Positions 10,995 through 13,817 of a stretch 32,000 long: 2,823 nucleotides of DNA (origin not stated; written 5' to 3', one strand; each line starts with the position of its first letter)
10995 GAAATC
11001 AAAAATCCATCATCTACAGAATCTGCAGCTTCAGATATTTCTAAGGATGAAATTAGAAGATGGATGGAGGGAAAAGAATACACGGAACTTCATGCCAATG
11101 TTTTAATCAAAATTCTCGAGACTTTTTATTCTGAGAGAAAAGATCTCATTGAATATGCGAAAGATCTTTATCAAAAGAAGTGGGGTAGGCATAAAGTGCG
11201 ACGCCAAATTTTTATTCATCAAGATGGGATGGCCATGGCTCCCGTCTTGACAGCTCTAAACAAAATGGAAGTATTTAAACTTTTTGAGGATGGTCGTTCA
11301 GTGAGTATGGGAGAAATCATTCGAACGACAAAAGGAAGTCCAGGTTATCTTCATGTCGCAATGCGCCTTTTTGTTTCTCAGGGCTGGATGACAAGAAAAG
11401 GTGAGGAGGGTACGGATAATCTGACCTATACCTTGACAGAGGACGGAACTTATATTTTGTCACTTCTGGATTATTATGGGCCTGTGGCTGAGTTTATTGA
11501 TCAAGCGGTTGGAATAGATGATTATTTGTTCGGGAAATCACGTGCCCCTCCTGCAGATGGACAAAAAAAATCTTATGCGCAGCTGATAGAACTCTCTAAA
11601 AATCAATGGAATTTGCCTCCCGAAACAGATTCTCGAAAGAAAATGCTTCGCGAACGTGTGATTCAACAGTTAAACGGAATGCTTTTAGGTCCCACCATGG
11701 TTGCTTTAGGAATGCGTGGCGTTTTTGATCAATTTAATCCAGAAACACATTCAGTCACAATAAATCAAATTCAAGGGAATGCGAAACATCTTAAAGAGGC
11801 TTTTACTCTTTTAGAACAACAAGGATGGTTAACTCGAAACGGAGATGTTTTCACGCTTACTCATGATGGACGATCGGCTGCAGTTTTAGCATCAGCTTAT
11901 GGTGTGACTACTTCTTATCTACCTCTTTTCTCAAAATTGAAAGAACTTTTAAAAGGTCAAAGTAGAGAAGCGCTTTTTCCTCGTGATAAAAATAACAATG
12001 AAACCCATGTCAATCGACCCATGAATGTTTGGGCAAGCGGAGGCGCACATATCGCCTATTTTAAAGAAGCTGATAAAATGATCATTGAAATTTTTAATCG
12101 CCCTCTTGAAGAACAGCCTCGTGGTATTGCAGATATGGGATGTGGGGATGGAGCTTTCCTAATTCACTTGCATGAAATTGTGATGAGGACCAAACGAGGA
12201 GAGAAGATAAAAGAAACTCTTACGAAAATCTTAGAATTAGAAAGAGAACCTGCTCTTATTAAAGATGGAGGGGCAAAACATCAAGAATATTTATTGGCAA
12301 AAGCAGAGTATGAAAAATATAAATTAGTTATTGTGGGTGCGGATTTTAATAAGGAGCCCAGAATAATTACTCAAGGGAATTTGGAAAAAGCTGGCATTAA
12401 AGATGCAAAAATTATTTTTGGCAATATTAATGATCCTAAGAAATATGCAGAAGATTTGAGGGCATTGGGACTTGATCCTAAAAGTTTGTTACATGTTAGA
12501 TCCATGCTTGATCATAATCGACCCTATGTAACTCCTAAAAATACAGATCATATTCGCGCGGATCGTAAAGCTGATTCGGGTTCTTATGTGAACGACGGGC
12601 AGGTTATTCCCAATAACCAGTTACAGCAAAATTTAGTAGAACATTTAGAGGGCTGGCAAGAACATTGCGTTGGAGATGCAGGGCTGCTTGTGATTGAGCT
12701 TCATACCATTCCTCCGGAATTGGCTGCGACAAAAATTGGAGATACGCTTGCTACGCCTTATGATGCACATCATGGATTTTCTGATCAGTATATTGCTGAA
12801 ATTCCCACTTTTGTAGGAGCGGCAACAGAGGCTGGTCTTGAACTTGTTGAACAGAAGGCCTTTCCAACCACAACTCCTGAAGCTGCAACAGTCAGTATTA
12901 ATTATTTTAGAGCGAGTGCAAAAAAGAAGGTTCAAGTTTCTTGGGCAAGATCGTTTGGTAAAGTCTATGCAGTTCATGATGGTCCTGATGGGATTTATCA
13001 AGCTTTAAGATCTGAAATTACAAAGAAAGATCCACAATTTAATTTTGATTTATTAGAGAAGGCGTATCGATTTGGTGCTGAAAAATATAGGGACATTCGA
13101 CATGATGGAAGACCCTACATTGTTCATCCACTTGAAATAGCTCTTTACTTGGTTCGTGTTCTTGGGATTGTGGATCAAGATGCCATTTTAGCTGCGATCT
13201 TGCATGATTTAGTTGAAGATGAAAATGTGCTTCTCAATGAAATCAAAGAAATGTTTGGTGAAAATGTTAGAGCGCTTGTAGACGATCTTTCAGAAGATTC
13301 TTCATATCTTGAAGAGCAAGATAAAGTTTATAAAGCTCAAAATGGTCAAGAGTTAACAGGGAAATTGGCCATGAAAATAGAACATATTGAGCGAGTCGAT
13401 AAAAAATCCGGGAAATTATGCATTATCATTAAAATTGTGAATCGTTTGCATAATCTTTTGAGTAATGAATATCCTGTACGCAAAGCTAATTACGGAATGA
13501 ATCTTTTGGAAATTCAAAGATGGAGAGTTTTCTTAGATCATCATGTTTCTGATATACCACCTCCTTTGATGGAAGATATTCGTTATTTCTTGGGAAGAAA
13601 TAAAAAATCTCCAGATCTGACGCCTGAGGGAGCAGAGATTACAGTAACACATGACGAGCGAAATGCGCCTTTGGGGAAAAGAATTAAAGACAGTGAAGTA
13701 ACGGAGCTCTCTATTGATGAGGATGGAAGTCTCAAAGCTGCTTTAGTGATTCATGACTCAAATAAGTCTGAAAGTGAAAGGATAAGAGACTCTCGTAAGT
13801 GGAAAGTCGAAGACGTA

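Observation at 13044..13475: Complete RelA/SpoT-type HD hydrolase domain embedded about 1,270 aa into a secreted giant protein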

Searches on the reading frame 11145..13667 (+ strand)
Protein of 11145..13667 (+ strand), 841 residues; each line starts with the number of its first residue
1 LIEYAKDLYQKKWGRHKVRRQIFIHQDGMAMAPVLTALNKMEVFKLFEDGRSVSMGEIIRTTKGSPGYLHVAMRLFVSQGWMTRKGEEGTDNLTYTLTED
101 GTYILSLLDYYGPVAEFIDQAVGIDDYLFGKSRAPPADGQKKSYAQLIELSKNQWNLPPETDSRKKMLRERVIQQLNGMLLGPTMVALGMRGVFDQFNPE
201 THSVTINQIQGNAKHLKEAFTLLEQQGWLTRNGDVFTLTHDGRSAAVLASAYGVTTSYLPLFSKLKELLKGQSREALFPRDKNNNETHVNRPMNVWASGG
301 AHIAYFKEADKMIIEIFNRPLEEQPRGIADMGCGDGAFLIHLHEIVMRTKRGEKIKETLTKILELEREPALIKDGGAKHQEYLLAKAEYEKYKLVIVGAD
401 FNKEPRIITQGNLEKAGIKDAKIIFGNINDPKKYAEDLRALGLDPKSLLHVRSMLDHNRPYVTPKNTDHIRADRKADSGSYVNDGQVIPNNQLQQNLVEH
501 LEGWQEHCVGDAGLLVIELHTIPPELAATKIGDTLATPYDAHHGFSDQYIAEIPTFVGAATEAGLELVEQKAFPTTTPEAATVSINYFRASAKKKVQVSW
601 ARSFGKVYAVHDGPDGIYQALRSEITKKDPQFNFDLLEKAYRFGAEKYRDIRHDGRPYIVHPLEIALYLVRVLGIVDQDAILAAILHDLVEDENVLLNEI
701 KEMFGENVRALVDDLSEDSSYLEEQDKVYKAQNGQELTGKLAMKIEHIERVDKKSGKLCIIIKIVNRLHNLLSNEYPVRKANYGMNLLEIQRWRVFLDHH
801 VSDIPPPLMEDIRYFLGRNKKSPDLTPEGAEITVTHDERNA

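Call 64: find_homologous_proteins(query=window:11145-13667:+, max_evalue=0.00001)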
Query window:11145-13667:+ (841 aa): 879 proteins with E <= 0.00001 among 8000 candidates; the best 120 are listed.
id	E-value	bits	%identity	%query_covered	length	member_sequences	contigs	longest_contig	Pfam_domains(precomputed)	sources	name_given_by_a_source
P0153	3.1e-133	464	44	70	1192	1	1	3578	PF23526.2,PF23525.2,PF23589.3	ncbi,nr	ncbi:MAG: class I SAM-dependent methyltransferase, partial [Chlamydiota bacterium]|nr:class I SAM-de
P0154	4.8e-127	444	42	68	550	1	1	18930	PF23526.2,PF23525.2,PF08100.19,PF23589.3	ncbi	-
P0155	1.4e-126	442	42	68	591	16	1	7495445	PF23526.2,PF23525.2,PF23589.3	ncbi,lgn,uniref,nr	ncbi:class I SAM-dependent methyltransferase [Nostoc sp. C057]|uniref:AprA-related methyltransferase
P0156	1.6e-126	442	42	69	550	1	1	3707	PF23526.2,PF23525.2,PF23589.3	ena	-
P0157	1.8e-125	438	42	69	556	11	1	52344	PF23526.2,PF23525.2,PF08100.19,PF23589.3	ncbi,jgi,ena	jgi:hypothetical protein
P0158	2.8e-125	438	42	69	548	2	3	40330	PF23526.2,PF23525.2,PF08100.19,PF23589.3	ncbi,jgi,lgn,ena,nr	ncbi:MAG TPA: hypothetical protein VNE63_06200 [Candidatus Acidoferrales bacterium]|nr:hypothetical 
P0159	5.9e-125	437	43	68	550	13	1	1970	PF23526.2,PF23525.2,PF23589.3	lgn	-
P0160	4.0e-124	434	42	69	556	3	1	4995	PF23526.2,PF23525.2,PF23589.3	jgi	jgi:SAM-dependent methyltransferase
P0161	5.9e-124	433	41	68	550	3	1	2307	PF23526.2,PF23525.2,PF08100.19,PF23589.3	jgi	-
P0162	7.3e-124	433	42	68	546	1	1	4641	PF23526.2,PF23525.2,PF23589.3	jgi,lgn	-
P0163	1.1e-123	432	43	68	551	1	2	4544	PF23526.2,PF23525.2,PF23589.3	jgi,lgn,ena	-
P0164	1.1e-123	432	41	68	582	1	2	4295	PF23526.2,PF23525.2,PF23589.3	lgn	-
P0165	1.1e-123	432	42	69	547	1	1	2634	PF23526.2,PF23525.2,PF08100.19,PF23589.3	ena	-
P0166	1.8e-123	432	42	69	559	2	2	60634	PF23526.2,PF23525.2,PF08100.19,PF23589.3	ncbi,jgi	jgi:hypothetical protein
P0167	2.7e-123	431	42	68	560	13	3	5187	PF23526.2,PF23525.2,PF08100.19,PF23589.3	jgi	jgi:hypothetical protein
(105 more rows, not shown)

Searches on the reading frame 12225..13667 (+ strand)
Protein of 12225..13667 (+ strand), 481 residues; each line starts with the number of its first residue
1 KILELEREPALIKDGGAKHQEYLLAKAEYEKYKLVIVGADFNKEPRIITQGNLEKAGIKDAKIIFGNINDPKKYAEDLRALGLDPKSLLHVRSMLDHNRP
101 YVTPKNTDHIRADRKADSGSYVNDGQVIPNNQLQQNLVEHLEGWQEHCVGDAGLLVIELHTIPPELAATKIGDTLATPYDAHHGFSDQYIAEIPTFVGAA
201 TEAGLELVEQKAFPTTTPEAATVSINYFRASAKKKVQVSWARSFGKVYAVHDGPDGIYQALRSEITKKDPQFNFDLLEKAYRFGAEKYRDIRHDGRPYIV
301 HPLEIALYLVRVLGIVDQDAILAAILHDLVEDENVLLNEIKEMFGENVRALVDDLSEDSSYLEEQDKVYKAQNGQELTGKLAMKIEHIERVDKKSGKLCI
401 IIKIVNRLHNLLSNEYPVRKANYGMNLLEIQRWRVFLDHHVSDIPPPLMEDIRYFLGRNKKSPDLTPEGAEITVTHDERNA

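Call 16: find_related_loci(query=window:12225-13667:+, collection=genome_contigs, flank=10000)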
Query window:12225-13667:+ (481 aa) in genome_contigs; peptide patterns used: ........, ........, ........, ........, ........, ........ (x = any residue, [..] = any of these).
96 stretches matched a pattern, but none encodes a relative of the query by tblastn (E <= 1e-3).
